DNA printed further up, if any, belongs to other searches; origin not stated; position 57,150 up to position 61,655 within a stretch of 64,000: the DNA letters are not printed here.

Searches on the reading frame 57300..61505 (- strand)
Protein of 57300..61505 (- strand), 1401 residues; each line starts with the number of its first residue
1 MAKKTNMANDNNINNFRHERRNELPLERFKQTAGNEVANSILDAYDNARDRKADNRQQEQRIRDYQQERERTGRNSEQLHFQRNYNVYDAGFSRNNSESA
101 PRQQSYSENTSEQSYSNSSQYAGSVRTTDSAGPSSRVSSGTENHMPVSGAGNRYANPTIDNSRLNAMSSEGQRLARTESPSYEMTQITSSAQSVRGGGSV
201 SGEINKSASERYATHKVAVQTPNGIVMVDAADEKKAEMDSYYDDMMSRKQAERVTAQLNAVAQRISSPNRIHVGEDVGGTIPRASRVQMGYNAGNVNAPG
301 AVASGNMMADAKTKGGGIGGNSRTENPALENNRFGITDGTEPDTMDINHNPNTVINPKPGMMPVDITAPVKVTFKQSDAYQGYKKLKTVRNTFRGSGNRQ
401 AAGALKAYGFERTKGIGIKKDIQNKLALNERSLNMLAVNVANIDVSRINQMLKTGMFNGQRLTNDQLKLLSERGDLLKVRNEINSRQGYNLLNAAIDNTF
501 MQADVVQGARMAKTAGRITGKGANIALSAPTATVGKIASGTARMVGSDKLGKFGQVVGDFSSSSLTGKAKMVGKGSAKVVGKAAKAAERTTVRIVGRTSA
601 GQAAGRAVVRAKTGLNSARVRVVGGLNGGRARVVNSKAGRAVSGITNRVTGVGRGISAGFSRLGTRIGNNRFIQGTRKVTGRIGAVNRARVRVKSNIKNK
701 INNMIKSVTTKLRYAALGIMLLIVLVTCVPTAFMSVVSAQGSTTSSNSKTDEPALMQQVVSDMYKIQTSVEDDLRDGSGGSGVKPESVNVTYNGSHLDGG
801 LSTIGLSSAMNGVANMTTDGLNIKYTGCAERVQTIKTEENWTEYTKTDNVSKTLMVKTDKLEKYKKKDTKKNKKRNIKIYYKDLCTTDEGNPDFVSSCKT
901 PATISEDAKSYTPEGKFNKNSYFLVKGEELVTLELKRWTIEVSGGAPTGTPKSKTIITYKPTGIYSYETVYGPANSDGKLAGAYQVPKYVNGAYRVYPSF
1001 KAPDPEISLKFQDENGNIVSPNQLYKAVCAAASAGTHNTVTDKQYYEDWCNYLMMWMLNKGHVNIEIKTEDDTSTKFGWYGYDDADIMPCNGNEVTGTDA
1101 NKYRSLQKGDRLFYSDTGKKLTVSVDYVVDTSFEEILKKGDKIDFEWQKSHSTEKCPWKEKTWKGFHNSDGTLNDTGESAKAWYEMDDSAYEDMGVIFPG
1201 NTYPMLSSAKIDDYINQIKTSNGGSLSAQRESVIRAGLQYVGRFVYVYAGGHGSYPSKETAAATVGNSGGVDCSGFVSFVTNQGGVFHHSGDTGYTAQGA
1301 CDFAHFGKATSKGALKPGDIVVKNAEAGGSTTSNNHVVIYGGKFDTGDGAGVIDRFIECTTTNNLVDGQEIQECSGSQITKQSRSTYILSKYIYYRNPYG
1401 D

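Call 17: search_protein_families(library=pfam, proteins=[window:57300-61505:-], max_evalue=0.001)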
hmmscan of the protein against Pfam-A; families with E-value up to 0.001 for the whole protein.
window:57300-61505:- (1401 aa): 1 family
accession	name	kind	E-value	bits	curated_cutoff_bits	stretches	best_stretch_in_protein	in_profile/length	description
PF00877.26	NLPC_P60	-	2.2e-05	24.8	23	1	1246-1342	4-73/105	NlpC/P60 family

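Call 56: search_protein_families(library=phrogs, proteins=[window:57300-61505:-], max_evalue=0.00001)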
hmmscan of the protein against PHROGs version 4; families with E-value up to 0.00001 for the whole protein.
window:57300-61505:- (1401 aa): 0 families
